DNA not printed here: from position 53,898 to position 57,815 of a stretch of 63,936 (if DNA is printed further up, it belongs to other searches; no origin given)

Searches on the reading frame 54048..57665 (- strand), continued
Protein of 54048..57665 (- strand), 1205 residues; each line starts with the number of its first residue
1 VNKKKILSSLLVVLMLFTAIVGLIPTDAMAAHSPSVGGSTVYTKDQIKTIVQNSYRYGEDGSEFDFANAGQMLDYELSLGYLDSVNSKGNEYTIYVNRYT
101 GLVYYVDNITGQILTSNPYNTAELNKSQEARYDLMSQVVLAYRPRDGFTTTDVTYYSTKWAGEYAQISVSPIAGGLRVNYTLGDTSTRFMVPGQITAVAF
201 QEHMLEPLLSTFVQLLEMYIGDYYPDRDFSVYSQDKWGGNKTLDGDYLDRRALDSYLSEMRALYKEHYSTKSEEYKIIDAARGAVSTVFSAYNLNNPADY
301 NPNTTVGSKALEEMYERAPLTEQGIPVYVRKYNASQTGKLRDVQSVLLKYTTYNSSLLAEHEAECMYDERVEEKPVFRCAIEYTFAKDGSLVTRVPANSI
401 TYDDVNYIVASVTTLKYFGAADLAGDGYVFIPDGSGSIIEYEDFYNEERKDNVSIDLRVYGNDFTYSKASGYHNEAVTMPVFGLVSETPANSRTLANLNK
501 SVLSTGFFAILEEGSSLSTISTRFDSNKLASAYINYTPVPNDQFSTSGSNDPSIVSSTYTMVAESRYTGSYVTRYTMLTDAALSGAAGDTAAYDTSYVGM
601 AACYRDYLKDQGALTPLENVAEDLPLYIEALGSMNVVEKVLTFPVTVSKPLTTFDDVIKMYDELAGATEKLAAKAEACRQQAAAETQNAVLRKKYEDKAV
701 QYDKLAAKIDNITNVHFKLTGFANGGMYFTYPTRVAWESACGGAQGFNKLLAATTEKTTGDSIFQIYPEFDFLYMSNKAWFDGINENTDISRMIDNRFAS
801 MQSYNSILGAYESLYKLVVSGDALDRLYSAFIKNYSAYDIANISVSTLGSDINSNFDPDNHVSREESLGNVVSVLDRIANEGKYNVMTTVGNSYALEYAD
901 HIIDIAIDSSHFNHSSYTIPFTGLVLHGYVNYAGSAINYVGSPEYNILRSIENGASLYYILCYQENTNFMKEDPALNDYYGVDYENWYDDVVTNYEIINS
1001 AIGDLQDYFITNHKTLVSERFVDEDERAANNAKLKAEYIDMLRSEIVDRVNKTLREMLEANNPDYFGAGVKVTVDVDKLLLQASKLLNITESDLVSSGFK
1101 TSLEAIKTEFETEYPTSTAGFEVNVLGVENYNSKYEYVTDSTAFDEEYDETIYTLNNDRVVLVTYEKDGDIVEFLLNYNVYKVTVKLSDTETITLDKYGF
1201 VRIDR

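Call 34: fold_search(model_id=the predicted structure, library=pdb)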
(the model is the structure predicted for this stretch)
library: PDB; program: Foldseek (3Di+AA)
matches with E <= 10: 435; with E <= 0.001: 11
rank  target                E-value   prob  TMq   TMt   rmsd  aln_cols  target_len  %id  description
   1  5opq_A                1.1e-11  1.00  0.20  0.33  22.4       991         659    9  A 3,6-anhydro-D-galactosidase produced by Zobellia galactanivorans. This is an exo-lytic enzyme that hydrolyzes termin (released 2017-11-29)
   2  8rzk_A                3.9e-11  1.00  0.20  0.33  22.0       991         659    9  The Michaelis complex of ZgGH129 D486N from Zobellia galactanivorans with neo-b/k-oligo-carrageenan tetrasaccharide (b (released 2024-07-31)
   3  5opq_D                4.1e-11  1.00  0.20  0.34  21.2       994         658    9  A 3,6-anhydro-D-galactosidase produced by Zobellia galactanivorans. This is an exo-lytic enzyme that hydrolyzes termin (released 2017-11-29)
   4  5wzq_B                2.9e-10  1.00  0.17  0.29  24.1       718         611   12  Alpha-N-acetylgalactosaminidase NagBb from Bifidobacterium bifidum - quadruple mutant (released 2017-06-07)
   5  5wzn_A                3.0e-10  1.00  0.17  0.29  24.6       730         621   12  Alpha-N-acetylgalactosaminidase NagBb from Bifidobacterium bifidum - GalNAc complex (released 2017-06-07)
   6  5wzp_A                5.8e-10  1.00  0.17  0.30  23.8       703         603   14  Alpha-N-acetylgalactosaminidase NagBb from Bifidobacterium bifidum - ligand free (released 2017-06-07)
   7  5wzr_A                9.7e-10  1.00  0.17  0.29  23.8       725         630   12  Alpha-N-acetylgalactosaminidase NagBb from Bifidobacterium bifidum - Gal-NHAc-DNJ complex (released 2017-06-07)
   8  5wzq_A                1.1e-09  1.00  0.17  0.30  23.5       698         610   12  Alpha-N-acetylgalactosaminidase NagBb from Bifidobacterium bifidum - quadruple mutant (released 2017-06-07)
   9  5wzr_B                5.5e-09  1.00  0.17  0.29  24.1       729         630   12  Alpha-N-acetylgalactosaminidase NagBb from Bifidobacterium bifidum - Gal-NHAc-DNJ complex (released 2017-06-07)
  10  5wzn_B                7.1e-09  1.00  0.16  0.29  23.5       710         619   12  Alpha-N-acetylgalactosaminidase NagBb from Bifidobacterium bifidum - GalNAc complex (released 2017-06-07)
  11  5wzp_B                8.3e-09  1.00  0.18  0.32  24.1       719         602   11  Alpha-N-acetylgalactosaminidase NagBb from Bifidobacterium bifidum - ligand free (released 2017-06-07)
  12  4aee_A                1.3e-02  0.44  0.15  0.23  33.6       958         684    9  CRYSTAL STRUCTURE OF MALTOGENIC AMYLASE FROM S.MARINUS (released 2012-01-18)
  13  4go8_B                3.5e-02  0.54  0.15  0.27  24.1       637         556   10  Crystal Structure of the TREHALULOSE SYNTHASE MUTB, MUTANT A258V, in complex with TRIS (released 2013-08-21)
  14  8z2q_A                5.0e-02  0.38  0.14  0.25  28.1       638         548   10  Crystal structure of trehalose synthase mutant N253Q from Deinococcus radiodurans (released 2025-01-01)
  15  5xfm_B                5.8e-02  0.23  0.13  0.21  26.9       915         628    8  Crystal structure of beta-arabinopyranosidase (released 2018-02-28)
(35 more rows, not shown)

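Call 35: search_solved_structures(query=A1, max_evalue=10, show_alignments=3)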
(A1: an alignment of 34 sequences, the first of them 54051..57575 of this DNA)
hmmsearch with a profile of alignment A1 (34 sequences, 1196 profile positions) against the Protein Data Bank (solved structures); distinct sequences matched with E-value up to 10: 3.
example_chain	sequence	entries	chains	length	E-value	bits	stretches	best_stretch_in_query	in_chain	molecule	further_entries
6tyl_D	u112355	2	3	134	0.091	13.8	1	64-161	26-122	Nanobody C | NB8117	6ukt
2oto_A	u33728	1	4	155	2.7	9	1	256-354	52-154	M protein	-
8e55_A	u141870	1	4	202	9.6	7.1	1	1007-1091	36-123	SG135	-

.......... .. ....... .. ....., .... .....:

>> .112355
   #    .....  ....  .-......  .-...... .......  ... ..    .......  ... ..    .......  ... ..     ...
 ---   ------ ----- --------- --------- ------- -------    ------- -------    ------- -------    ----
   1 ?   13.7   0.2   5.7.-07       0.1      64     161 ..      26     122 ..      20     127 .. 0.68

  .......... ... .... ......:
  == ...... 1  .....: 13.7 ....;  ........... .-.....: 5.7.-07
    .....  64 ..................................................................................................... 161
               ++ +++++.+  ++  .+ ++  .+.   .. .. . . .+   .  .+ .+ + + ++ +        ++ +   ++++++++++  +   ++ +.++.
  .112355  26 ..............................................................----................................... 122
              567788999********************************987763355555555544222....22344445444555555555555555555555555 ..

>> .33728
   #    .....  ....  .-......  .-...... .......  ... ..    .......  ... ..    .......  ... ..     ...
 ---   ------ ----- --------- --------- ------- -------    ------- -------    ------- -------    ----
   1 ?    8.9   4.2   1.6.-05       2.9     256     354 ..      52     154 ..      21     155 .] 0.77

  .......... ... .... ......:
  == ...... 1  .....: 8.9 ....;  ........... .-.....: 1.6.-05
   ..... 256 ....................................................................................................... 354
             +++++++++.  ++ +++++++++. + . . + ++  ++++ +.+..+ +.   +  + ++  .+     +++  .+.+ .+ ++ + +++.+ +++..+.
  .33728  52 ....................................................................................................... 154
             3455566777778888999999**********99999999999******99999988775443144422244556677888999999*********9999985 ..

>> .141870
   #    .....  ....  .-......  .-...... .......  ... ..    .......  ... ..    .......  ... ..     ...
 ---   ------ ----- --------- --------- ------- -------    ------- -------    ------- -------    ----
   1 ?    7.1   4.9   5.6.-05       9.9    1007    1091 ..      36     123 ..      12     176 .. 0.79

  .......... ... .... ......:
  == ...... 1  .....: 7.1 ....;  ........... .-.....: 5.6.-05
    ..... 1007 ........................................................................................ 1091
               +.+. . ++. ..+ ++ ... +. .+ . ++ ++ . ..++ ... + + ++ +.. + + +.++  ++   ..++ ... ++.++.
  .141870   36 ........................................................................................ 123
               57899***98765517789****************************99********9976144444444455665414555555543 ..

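Call 39: search_protein_families(library=pfam, proteins=[L083:11332-13848:+, L084:11500-13770:+, P0081, P0119], max_evalue=10)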
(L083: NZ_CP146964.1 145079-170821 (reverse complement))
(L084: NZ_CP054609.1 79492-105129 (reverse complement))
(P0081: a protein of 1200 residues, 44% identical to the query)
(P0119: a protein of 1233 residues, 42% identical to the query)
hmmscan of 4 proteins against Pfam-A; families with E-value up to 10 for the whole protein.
L083:11332-13848:+ (839 aa): 1 family
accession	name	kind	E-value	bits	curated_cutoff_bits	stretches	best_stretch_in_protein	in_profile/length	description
PF18952.6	DUF5696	-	2.2e-184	614.8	25.6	1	222-835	3-612/612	Family of unknown function (DUF5696)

L084:11500-13770:+ (757 aa): 2 families
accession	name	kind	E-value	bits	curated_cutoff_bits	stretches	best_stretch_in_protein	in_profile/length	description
PF18952.6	DUF5696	-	8.2e-187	622.9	25.6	1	151-748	2-612/612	Family of unknown function (DUF5696)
PF21265.3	SBB_T7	-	0.03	14.4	27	1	351-424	51-124/169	Single-stranded DNA-binding protein, Bacteriophage T7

P0081 (1200 aa): 2 families
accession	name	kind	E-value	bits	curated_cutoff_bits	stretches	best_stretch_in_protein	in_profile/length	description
PF18952.6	DUF5696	-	1.8e-115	387.3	25.6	2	706-1011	279-576/612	Family of unknown function (DUF5696)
PF02183.23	HALZ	-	1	10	28.1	1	687-709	17-39/43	Homeobox associated leucine zipper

P0119 (1233 aa): 2 families
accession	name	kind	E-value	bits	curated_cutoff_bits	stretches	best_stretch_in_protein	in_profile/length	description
PF18952.6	DUF5696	-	3.8e-115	386.2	25.6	2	736-1042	279-576/612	Family of unknown function (DUF5696)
PF13663.11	DUF4148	-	6.3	7.7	27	0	3-37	1-35/62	Domain of unknown function (DUF4148)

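Call 41: find_related_loci(query=A3, collection=genome_contigs, flank=10000)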
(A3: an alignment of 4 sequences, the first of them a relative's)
Query A3 (839 aa) in genome_contigs; peptide patterns used: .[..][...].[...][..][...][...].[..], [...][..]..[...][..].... (x = any residue, [..] = any of these).
227 stretches matched a pattern; 125 encode a relative of the query (tblastn E <= 1e-3); the best 80 are kept; 80 distinct loci.
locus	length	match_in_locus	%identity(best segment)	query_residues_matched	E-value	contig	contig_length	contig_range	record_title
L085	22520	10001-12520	61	3-838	0e+0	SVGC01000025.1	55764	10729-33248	MAG: Butyrivibrio sp. isolate SIG348 NODE_281_length_55764_cov_8.354122, whole genome shotgun sequence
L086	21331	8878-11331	44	44-835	0e+0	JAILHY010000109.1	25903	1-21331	MAG: Lachnospiraceae bacterium isolate RUI136 k141_5269518_flag=1_multi=19.0000_len=25903, whole genome shotgun sequence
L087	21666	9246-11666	42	50-837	0e+0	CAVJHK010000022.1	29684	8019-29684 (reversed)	Lachnospiraceae bacterium isolate H07634-L1_cleanbin_000041 genome assembly, contig: Spades_H07634-L1_contig_1085, whole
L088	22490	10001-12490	37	11-835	2e-167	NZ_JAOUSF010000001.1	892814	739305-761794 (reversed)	Perspicuibacillus lycopersici strain JCM 19140 TSA8126_1, whole genome shotgun sequence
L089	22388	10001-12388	34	41-835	6e-135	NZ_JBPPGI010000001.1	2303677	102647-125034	Gorillibacterium sp. sgz500922 Scaffold1, whole genome shotgun sequence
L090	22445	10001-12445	32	3-835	6e-131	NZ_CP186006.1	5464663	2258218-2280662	Paenibacillus sp. EC2-1 chromosome, complete genome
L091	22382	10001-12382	32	48-835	3e-129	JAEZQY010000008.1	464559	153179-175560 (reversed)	MAG: Bacillota bacterium isolate OH_PBB_113 k127_594350, whole genome shotgun sequence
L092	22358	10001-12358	34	50-838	1e-126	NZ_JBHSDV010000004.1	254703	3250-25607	Gracilibacillus marinus strain CGMCC 1.10343 GCM70023440_12, whole genome shotgun sequence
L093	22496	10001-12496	32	13-835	2e-125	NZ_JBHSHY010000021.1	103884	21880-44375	Paenibacillus sp. GCM10023250 strain CGMCC 1.19061 GCM70023250_1, whole genome shotgun sequence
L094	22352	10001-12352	33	49-835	1e-121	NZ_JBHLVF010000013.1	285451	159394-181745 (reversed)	Paenibacillus mendelii strain CCM 4839 platanus_K_default_18, whole genome shotgun sequence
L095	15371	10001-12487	30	55-837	2e-104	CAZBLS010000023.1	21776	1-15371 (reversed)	MAG TPA_asm: uncultured Oscillospiraceae bacterium isolate SRP350583_co2_425 genome assembly, contig: NODE_3403_length_2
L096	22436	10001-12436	52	46-838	0e+0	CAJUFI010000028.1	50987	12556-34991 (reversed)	MAG TPA_asm: uncultured Acetatifactor sp. isolate MGBC130773 genome assembly, contig: MGBC130773.28, whole genome shotgu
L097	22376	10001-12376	31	49-836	3e-95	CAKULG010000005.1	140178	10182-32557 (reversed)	MAG: uncultured Clostridia bacterium isolate REFINED_METABAT215_TOP10_CONTIGS_1500_ASSEMBLY_K77_MERGED__Hadza_MoBio_hadz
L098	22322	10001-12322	29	53-835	1e-91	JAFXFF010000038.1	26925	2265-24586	MAG: Clostridia bacterium isolate RGIG6361 Sheep_Rectum-4__c766235, whole genome shotgun sequence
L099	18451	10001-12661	32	50-825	2e-90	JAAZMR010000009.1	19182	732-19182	MAG: Bacillota bacterium isolate AS23ysBPME_95 111530_AS23, whole genome shotgun sequence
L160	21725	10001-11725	26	241-833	1e-46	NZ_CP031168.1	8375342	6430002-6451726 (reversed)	Paenibacillus sp. H1-7 chromosome, complete genome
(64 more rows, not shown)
